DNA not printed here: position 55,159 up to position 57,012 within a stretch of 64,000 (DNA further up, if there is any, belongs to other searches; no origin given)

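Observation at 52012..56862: Tight archaeal operon: FAD-oxidase remnant, SCP2, LuxE-like, SCP2, LuxC-like (acyl-reductase module with dedicated lipid carriers)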

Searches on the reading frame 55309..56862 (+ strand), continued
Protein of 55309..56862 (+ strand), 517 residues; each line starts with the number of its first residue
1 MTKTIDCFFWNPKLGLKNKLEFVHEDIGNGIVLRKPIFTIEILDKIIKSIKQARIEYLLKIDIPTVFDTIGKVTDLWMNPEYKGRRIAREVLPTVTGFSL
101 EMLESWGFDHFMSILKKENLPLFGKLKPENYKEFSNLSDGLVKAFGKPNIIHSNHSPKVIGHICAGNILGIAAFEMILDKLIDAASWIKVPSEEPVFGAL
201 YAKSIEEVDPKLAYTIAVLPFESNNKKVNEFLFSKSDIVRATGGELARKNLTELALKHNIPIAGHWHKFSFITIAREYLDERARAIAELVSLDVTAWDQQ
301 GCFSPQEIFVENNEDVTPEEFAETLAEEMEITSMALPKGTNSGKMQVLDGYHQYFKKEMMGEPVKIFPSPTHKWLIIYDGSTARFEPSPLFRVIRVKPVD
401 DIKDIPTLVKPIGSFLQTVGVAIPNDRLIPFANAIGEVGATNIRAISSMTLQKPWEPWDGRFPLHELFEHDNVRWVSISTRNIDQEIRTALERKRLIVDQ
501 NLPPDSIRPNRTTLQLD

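Call 20: search_solved_structures(query=L003:3752-5773:+, max_evalue=0.01, show_alignments=1)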
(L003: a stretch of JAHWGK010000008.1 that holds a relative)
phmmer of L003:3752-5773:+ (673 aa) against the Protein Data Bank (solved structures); distinct sequences matched with E-value up to 0.01: 47.
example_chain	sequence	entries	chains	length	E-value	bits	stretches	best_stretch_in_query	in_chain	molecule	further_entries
7qh2_C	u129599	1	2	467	4.5e-12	48.1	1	183-392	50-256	Lactate dehydrogenase (NAD(+),ferredoxin) subunit LctD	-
3pm9_A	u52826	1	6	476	1.7e-07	33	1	143-377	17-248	Putative oxidoreductase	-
9p1o_A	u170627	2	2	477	1.5e-06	29.9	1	188-324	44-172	FAD-binding oxidoreductase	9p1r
8s7s_A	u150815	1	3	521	1.9e-06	29.5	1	146-264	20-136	Oxidoreductase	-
8s7r_A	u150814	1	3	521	2e-06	29.5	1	146-264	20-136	Oxidoreductase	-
8s7w_A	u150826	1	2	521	2.1e-06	29.4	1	146-264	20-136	Oxidoreductase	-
8s7t_A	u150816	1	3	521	2.2e-06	29.3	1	146-264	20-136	Oxidoreductase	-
8s7p_A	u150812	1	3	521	2.2e-06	29.3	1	146-264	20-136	Oxidoreductase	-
8s7n_A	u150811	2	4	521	2.3e-06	29.3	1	146-263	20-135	Oxidoreductase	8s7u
8s7q_A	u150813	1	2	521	2.3e-06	29.2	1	146-263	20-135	Oxidoreductase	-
7ywv_A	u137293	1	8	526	1.4e-05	26.7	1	141-270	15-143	Probable vanillyl-alcohol oxidase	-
8bam_A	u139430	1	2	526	1.4e-05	26.7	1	141-270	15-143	Probable vanillyl-alcohol oxidase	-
5fxd_A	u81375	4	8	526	1.8e-05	26.3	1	141-269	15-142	PROBABLE VANILLYL-ALCOHOL OXIDASE | EUGENOL OXIDASE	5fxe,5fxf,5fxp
9h8q_A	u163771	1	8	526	1.9e-05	26.2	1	141-269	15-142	Probable vanillyl-alcohol oxidase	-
7ywu_A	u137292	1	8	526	2.1e-05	26.1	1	141-269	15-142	Probable vanillyl-alcohol oxidase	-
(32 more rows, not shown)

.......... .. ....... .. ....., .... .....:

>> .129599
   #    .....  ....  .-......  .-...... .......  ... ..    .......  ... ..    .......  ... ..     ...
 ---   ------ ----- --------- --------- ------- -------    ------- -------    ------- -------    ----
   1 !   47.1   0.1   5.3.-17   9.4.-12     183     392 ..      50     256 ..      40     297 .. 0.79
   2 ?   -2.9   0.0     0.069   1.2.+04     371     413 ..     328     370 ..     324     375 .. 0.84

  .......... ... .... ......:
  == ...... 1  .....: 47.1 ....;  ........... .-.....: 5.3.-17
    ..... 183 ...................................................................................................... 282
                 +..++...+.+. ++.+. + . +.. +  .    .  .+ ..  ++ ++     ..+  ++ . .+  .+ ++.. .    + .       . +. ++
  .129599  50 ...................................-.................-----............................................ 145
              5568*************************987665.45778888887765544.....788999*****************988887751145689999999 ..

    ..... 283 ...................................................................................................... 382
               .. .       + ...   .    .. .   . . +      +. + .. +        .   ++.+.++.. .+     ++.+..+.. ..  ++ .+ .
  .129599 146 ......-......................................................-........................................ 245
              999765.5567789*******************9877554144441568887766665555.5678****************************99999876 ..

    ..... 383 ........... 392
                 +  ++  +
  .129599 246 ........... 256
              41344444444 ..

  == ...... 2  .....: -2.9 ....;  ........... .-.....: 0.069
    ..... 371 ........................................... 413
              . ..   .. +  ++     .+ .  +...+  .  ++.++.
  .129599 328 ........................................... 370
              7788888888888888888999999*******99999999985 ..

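Call 22: find_encoding_contigs(protein=P0001, flank=8000, max_places=6)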
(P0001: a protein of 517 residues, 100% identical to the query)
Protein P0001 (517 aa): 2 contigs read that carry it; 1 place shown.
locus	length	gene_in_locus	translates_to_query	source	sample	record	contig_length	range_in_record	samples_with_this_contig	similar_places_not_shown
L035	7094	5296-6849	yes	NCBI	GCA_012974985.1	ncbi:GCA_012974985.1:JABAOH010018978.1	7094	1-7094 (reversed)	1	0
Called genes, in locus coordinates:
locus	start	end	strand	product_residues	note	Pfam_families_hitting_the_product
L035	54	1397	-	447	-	PF01368:DHH, PF27767:Arc_Cdc45 (faint), PF02272:DHHA1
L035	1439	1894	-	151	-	PF08069:Ribosomal_S13_N, PF00312:Ribosomal_S15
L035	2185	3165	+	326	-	-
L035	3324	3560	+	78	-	-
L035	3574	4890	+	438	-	-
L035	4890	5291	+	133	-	PF02036:SCP2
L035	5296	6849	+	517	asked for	PF05893:LuxC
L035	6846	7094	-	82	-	?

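Call 25: find_encoding_contigs(protein=P0003, flank=9000, max_places=3)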
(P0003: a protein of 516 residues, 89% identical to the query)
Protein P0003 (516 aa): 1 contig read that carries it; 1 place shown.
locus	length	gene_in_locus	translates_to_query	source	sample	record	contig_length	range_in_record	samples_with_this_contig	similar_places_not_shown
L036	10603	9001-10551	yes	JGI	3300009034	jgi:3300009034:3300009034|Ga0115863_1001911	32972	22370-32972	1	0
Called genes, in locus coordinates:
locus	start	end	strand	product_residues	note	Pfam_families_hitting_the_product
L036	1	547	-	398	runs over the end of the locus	PF19094:EMC6_arch (weak)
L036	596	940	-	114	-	-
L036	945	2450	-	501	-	PF18490:tRNA_bind_4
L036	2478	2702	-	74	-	PF09341:Pcc1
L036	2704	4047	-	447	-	PF01368:DHH, PF27767:Arc_Cdc45 (weak), PF02272:DHHA1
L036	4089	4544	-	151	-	PF08069:Ribosomal_S13_N, PF00312:Ribosomal_S15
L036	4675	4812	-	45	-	-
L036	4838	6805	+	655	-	PF13183:Fer4_8 (faint), PF01565:FAD_binding_4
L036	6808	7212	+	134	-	PF02036:SCP2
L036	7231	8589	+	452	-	PF04443:LuxE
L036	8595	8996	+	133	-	PF02036:SCP2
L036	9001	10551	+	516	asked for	PF05893:LuxC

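Call 26: find_encoding_contigs(protein=P0002, flank=9000, max_places=3)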
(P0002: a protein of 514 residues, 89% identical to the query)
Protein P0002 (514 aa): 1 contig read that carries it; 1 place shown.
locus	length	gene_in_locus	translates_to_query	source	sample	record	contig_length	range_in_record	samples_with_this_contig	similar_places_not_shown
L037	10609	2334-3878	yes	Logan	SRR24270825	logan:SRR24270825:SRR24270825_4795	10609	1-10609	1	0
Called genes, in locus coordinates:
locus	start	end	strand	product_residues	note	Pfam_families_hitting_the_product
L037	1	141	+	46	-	?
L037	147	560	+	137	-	-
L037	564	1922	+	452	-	PF04443:LuxE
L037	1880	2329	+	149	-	PF02036:SCP2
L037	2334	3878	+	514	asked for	PF05893:LuxC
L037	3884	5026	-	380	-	PF01950:FBPase_3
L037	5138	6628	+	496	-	PF00133:tRNA-synt_1 (faint), PF01406:tRNA-synt_1e, PF01921:tRNA-synt_1f (faint), PF09334:tRNA-synt_1g, PF09190:DALR_2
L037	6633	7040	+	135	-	PF00582:Usp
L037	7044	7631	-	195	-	PF00827:Ribosomal_L15e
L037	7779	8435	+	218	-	PF13549:ATP-grasp_5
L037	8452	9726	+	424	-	PF05221:AdoHcyase, PF02826:2-Hacid_dh_C, PF00670:AdoHcyase_NAD, PF07991:KARI_N (weak)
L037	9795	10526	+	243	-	PF01963:TraB_PrgY_gumN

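Call 43: find_homologous_proteins(query=L031:8001-9476:+)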
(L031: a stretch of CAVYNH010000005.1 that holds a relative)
Query L031:8001-9476:+ (492 aa): 230 proteins with E <= 0.001 among 8000 candidates; the best 120 are listed.
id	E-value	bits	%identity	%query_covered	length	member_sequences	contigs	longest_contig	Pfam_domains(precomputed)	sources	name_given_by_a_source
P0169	0.0e+0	1143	100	100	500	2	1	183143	PF05893.20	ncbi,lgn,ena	-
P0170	7.9e-277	937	81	100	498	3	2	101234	PF05893.20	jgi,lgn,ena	jgi:hypothetical protein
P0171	4.9e-274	928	79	100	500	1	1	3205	PF05893.20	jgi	jgi:hypothetical protein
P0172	2.7e-253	860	73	100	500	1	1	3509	PF05893.20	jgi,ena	-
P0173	5.5e-245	832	72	100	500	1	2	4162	PF05893.20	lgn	-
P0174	2.9e-186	638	59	100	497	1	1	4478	PF05893.20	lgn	-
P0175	2.8e-179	615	54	100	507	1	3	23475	PF05893.20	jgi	jgi:hypothetical protein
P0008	7.6e-178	611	52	100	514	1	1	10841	PF05893.20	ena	-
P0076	4.0e-177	608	53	100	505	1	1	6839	PF05893.20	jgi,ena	-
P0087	4.1e-177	608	54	100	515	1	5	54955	PF05893.20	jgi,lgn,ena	-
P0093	3.0e-176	605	54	100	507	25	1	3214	PF05893.20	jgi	-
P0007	3.3e-176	605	52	100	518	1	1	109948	PF05893.20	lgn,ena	-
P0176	7.0e-176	604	53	100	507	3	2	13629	PF05893.20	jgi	jgi:hypothetical protein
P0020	2.0e-175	603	52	100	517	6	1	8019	PF05893.20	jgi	jgi:hypothetical protein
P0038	4.9e-175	601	51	100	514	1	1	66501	PF05893.20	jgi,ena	jgi:hypothetical protein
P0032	5.1e-175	601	52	100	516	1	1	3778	PF05893.20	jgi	jgi:hypothetical protein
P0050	1.4e-174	600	53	100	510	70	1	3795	PF05893.20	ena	-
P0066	1.7e-174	600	53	100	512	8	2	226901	PF05893.20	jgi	-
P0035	2.5e-174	599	51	100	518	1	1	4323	PF05893.20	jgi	jgi:hypothetical protein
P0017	6.3e-174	598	51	100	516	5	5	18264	PF05893.20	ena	-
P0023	6.4e-174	598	52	100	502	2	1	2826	PF05893.20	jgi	-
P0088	7.8e-174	597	53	100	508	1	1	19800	PF05893.20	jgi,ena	-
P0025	8.8e-174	597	53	100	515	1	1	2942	PF05893.20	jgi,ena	-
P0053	1.6e-173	596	53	100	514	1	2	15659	PF05893.20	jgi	-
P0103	1.9e-173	596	53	100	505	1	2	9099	PF05893.20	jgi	jgi:hypothetical protein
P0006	2.4e-173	596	52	100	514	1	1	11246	PF05893.20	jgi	jgi:hypothetical protein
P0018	2.4e-173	596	52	100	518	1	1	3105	PF05893.20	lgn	-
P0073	2.4e-173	596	53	100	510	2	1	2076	PF05893.20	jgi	-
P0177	4.4e-173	595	53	100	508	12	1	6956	PF05893.20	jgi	jgi:hypothetical protein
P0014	4.6e-173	595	52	100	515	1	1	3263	PF05893.20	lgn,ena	-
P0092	8.5e-173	594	52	100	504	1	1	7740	PF05893.20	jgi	jgi:hypothetical protein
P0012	8.8e-173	594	52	100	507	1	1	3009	PF05893.20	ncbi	-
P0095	9.2e-173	594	53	100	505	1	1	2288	PF05893.20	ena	-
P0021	9.3e-173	594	51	100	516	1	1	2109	PF05893.20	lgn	-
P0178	9.9e-173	594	53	100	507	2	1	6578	PF05893.20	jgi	jgi:hypothetical protein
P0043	1.1e-172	594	52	100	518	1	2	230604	PF05893.20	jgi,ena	-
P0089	1.2e-172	594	53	100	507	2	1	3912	PF05893.20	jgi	jgi:hypothetical protein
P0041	1.2e-172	594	52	100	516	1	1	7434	PF05893.20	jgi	jgi:hypothetical protein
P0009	1.2e-172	593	52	100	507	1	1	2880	PF05893.20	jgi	-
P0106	1.2e-172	593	53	100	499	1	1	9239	PF05893.20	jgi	jgi:Acyl-CoA reductase (LuxC)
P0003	1.3e-172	593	52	100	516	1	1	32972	PF05893.20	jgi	-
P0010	1.5e-172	593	52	100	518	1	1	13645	PF05893.20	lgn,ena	-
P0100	3.1e-172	592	52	100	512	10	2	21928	PF05893.20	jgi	jgi:hypothetical protein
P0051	3.7e-172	592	51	100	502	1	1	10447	PF05893.20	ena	-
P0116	3.9e-172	592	53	100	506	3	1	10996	PF05893.20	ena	-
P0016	4.0e-172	592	50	100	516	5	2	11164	PF05893.20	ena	-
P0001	4.7e-172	592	51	100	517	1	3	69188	PF05893.20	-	-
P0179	7.6e-172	591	54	100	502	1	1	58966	PF05893.20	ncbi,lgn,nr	ncbi:MAG: hypothetical protein JXA00_05140 [Candidatus Thermoplasmatota archaeon]|nr:hypothetical pr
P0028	8.0e-172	591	52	100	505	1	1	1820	PF05893.20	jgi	jgi:hypothetical protein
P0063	1.1e-171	590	53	100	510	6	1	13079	PF05893.20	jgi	jgi:hypothetical protein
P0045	1.5e-171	590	52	100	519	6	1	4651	PF05893.20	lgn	-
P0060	1.6e-171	590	52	100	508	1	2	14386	PF05893.20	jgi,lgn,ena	-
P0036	2.4e-171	589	51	100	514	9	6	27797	PF05893.20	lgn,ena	-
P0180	2.6e-171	589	53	100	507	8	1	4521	PF05893.20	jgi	jgi:hypothetical protein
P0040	2.8e-171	589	51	100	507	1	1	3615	PF05893.20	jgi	jgi:hypothetical protein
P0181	3.6e-171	589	53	100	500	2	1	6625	PF05893.20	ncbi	ncbi:MAG: acyl-CoA reductase [Thermoplasmatota archaeon]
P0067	3.7e-171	589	51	100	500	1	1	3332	PF05893.20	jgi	-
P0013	4.1e-171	588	51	100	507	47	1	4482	PF05893.20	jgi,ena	jgi:hypothetical protein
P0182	4.7e-171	588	52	100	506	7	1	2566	PF05893.20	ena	-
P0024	4.9e-171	588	51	100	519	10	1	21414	PF05893.20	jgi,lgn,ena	-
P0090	4.9e-171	588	52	100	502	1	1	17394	PF05893.20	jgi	jgi:hypothetical protein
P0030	6.8e-171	588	52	100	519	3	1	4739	PF05893.20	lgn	-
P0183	7.6e-171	588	53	100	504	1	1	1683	PF05893.20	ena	-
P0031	9.7e-171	587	51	100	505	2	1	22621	PF05893.20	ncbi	-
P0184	1.2e-170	587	53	100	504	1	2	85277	PF05893.20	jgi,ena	-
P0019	1.3e-170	587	51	100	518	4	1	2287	PF05893.20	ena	-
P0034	1.3e-170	587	51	100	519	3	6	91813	PF05893.20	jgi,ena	-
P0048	1.4e-170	587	52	100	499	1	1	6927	PF05893.20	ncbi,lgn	ncbi:MAG: acyl-CoA reductase [Petrotogales bacterium]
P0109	1.4e-170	587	52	100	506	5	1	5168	PF05893.20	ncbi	-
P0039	1.6e-170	587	51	100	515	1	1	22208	PF05893.20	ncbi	-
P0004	1.9e-170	586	52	100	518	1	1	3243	PF05893.20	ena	-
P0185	2.0e-170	586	53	100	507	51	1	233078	PF05893.20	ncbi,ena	-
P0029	2.1e-170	586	51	100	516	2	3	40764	PF05893.20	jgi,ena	-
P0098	2.2e-170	586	52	100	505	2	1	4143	PF05893.20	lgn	-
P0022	2.4e-170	586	51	100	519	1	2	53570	PF05893.20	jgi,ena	-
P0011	3.4e-170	585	51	100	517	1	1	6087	PF05893.20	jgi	jgi:hypothetical protein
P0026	4.8e-170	585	51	100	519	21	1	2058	PF05893.20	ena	-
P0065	4.8e-170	585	51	100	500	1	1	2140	PF05893.20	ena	-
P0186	5.5e-170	585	53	100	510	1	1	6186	PF05893.20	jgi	jgi:hypothetical protein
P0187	5.7e-170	585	53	100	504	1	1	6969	PF05893.20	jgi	-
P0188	6.1e-170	585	52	100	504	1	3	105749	PF05893.20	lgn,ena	-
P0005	6.5e-170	584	50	100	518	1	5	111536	PF05893.20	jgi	jgi:hypothetical protein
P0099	1.0e-169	584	52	100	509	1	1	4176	PF05893.20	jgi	jgi:hypothetical protein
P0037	1.7e-169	583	52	100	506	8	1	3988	PF05893.20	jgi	jgi:hypothetical protein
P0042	1.9e-169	583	50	100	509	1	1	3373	PF05893.20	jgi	jgi:hypothetical protein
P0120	2.8e-169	582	52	100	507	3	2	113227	PF05893.20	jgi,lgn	-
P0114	2.8e-169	582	52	100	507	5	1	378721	PF05893.20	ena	-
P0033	3.0e-169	582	50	100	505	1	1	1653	PF05893.20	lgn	-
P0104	3.8e-169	582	51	100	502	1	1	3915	PF05893.20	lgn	-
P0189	4.0e-169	582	52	100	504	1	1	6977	PF05893.20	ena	-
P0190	4.0e-169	582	53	100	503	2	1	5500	PF05893.20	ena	-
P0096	5.1e-169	582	52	100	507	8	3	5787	PF05893.20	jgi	jgi:hypothetical protein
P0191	5.3e-169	581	52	100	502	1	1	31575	PF05893.20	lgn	-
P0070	6.3e-169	581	50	100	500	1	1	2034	PF05893.20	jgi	-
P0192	7.4e-169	581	53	100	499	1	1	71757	PF05893.20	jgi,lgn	-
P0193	7.6e-169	581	51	100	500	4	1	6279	PF05893.20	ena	-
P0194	8.2e-169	581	52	100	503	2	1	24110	PF05893.20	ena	-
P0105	9.2e-169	581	52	100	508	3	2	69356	PF05893.20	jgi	jgi:hypothetical protein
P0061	1.5e-168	580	51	100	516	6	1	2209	PF05893.20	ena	-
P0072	1.7e-168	580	50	100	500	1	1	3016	PF05893.20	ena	-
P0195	1.7e-168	580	52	100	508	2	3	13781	PF05893.20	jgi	jgi:hypothetical protein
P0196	1.9e-168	580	52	100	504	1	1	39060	PF05893.20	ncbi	-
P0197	1.9e-168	580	52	100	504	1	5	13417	PF05893.20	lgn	-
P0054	2.1e-168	580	51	100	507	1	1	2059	PF05893.20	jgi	jgi:hypothetical protein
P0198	2.1e-168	580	52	100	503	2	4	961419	PF05893.20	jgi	jgi:hypothetical protein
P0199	2.1e-168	579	52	100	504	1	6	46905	PF05893.20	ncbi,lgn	-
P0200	2.2e-168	579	52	100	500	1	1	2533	PF05893.20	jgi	jgi:hypothetical protein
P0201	2.4e-168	579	52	100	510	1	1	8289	PF05893.20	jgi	-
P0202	2.5e-168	579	52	100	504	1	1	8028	PF05893.20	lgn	-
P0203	3.1e-168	579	52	99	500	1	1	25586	PF05893.20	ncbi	-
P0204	3.4e-168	579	52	100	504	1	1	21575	PF05893.20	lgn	-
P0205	3.5e-168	579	52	100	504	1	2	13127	PF05893.20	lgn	-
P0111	4.4e-168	578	52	100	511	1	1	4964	PF05893.20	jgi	jgi:hypothetical protein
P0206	5.5e-168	578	52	100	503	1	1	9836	PF05893.20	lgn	-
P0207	6.7e-168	578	51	100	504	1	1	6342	PF05893.20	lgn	-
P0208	6.9e-168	578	52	100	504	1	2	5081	PF05893.20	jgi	jgi:hypothetical protein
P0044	7.3e-168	578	51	100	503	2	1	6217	PF05893.20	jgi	jgi:hypothetical protein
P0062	8.3e-168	578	51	100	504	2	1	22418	PF05893.20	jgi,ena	-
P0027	8.3e-168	578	51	100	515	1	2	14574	PF05893.20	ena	-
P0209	8.5e-168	578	52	99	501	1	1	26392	PF05893.20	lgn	-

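Call 56: search_protein_representatives(protein=window:55309-56859:+)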
Query: 517 residues. Proteins with E-value up to 0.001 (for the whole library): 1718; up to 1e-10: 894; up to 1e-30: 118. The best 150 are listed.
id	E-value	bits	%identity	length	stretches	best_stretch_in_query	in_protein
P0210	9.9e-197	670.9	60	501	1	1-500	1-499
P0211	3.8e-83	296.2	71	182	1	1-180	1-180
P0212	4.9e-77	276.0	71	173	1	328-498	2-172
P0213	1.4e-73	264.6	80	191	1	164-311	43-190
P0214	4.0e-73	263.1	36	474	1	25-468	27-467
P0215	1.4e-67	244.8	35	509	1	43-492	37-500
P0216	8.9e-63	229.0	35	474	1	29-470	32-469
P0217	5.2e-62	226.4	78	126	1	345-469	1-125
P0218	9.6e-62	225.6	83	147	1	345-465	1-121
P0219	1.1e-60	222.1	32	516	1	15-488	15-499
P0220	6.6e-60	219.5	35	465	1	31-478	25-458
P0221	1.7e-58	214.8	34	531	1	3-501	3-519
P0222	3.2e-56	207.3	31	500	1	29-500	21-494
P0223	1.8e-55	204.8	31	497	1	32-498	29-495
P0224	2.8e-55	204.2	30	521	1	15-499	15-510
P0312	6.4e-32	127.2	28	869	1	66-488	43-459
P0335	3.3e-30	121.5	26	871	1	33-468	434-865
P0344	4.9e-29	117.7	29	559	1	156-497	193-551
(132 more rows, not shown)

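Call 57: find_encoding_contigs(protein=P0214, flank=6000, max_places=3)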
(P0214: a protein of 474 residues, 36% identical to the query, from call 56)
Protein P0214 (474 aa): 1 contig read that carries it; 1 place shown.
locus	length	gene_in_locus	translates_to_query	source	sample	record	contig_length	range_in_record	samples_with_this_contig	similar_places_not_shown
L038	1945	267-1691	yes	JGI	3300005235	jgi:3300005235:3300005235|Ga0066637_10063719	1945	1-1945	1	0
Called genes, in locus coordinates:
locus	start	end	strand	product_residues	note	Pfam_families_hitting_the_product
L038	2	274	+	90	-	?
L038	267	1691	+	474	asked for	PF05893:LuxC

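Call 58: find_encoding_contigs(protein=P0174, flank=6000, max_places=3)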
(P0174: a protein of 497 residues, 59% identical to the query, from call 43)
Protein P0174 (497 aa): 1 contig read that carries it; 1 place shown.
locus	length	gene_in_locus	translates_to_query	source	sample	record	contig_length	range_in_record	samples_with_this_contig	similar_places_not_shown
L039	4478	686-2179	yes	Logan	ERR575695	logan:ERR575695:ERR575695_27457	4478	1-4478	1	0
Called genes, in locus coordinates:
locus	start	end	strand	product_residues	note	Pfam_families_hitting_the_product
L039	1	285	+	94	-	?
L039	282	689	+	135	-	PF02036:SCP2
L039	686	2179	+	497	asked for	PF05893:LuxC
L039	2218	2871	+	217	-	-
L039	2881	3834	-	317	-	-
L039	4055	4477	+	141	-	?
